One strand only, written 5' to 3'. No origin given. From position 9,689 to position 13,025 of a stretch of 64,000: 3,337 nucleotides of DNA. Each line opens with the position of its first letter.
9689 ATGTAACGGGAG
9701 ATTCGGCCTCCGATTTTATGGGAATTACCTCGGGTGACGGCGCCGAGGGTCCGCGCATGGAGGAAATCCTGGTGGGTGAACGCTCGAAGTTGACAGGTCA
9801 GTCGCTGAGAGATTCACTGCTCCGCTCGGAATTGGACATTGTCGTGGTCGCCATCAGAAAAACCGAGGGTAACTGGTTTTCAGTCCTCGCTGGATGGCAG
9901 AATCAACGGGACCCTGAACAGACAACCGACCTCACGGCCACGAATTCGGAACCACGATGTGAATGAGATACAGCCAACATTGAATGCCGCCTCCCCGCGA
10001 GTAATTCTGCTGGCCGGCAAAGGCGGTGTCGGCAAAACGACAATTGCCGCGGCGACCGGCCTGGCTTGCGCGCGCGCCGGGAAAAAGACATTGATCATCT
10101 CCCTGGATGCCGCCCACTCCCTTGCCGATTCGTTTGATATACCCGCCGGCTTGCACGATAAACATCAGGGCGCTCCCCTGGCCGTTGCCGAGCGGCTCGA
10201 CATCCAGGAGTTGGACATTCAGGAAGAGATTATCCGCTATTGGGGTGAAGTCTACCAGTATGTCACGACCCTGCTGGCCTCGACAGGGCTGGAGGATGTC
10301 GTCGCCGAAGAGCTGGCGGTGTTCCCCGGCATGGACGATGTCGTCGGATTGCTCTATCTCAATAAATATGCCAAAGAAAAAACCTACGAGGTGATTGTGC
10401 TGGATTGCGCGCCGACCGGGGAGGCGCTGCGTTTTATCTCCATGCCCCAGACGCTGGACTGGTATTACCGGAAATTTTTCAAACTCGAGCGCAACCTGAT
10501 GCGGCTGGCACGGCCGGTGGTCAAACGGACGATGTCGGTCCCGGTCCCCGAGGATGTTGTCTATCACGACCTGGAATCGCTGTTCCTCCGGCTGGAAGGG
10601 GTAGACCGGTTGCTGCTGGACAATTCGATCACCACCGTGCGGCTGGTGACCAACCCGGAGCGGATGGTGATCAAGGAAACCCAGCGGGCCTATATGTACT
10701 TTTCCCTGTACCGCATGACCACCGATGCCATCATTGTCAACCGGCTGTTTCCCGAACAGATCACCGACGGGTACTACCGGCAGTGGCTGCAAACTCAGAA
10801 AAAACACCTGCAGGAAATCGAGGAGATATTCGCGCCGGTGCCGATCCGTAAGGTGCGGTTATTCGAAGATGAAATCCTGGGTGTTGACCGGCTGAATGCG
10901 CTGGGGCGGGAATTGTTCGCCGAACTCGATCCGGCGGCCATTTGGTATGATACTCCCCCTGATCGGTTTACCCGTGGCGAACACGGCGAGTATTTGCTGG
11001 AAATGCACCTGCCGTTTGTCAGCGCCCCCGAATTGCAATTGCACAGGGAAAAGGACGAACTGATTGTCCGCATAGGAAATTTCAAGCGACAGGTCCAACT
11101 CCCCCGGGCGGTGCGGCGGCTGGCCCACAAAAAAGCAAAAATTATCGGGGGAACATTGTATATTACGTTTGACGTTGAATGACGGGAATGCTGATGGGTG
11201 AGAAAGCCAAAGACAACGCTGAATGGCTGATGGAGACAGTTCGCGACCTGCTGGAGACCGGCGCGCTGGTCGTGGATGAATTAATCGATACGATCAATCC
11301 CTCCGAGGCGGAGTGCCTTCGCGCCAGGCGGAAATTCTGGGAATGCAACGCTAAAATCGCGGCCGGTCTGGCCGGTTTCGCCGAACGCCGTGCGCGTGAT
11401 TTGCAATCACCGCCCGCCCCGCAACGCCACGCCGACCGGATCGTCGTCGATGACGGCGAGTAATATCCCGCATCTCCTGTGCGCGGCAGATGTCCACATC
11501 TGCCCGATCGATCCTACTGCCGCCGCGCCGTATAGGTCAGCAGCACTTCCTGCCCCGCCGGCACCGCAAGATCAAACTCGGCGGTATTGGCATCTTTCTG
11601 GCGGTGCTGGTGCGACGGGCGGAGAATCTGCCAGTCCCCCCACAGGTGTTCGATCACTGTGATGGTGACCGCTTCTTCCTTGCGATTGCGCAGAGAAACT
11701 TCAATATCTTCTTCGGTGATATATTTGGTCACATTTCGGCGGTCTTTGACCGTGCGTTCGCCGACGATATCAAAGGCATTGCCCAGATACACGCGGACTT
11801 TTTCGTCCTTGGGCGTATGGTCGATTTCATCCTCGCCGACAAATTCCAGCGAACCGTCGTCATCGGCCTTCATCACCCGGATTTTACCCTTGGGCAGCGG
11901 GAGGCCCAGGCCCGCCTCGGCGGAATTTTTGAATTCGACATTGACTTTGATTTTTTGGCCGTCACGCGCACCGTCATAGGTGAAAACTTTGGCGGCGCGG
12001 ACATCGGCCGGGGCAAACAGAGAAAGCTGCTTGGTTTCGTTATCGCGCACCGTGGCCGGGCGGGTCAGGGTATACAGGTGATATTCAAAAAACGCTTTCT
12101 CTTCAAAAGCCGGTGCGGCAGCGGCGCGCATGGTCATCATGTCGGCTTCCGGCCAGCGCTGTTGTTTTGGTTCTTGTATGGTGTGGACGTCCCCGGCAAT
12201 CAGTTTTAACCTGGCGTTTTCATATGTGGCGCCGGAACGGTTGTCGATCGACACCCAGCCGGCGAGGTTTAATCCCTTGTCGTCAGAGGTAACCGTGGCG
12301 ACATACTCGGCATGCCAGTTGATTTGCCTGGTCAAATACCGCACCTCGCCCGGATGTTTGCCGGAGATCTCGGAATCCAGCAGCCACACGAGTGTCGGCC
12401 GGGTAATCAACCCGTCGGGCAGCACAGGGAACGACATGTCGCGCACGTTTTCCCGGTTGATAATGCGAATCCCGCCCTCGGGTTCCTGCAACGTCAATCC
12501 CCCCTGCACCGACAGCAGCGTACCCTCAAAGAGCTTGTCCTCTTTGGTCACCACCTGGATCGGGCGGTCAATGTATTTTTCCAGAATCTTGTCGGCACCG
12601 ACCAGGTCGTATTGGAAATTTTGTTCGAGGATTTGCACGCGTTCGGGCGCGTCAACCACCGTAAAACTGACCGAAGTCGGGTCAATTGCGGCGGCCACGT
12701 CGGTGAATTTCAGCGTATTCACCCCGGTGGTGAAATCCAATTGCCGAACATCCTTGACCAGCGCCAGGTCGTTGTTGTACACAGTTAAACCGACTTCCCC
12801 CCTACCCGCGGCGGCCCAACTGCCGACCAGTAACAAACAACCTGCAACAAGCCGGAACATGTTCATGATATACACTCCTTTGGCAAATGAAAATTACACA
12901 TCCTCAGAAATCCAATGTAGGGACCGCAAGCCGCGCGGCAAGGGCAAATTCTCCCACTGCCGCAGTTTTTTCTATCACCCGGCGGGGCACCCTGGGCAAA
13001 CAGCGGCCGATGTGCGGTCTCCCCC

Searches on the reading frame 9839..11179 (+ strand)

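Call 32: search_protein_families(library=pfam, proteins=[window:9839-11179:+], max_evalue=0.00001)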
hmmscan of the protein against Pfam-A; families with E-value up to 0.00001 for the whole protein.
window:9839-11179:+ (447 aa): 4 families
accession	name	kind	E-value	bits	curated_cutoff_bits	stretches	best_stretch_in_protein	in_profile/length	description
PF02374.21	ArsA_ATPase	-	4.1e-92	309.1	24.3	1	54-359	2-303/305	Anion-transporting ATPase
PF17886.7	ArsA_HSP20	-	5.6e-17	61.5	22.5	1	383-444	2-63/63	HSP20-like domain found in ArsA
PF13614.12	AAA_31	-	3.4e-09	37.3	27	1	59-201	8-136/177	AAA domain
PF01656.29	CbiA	-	2.7e-08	34.3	25.4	1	56-147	2-54/125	CobQ/CobB/MinD/ParA nucleotide binding domain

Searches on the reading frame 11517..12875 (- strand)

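Call 32: search_protein_families(library=pfam, proteins=[window:11517-12875:-], max_evalue=0.00001)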
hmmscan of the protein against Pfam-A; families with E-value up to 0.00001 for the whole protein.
window:11517-12875:- (453 aa): 1 family
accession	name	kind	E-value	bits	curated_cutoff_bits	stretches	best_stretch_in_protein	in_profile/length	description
PF13598.12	DUF4139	-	6.2e-08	33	31.8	1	177-411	2-153/205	Domain of unknown function (DUF4139)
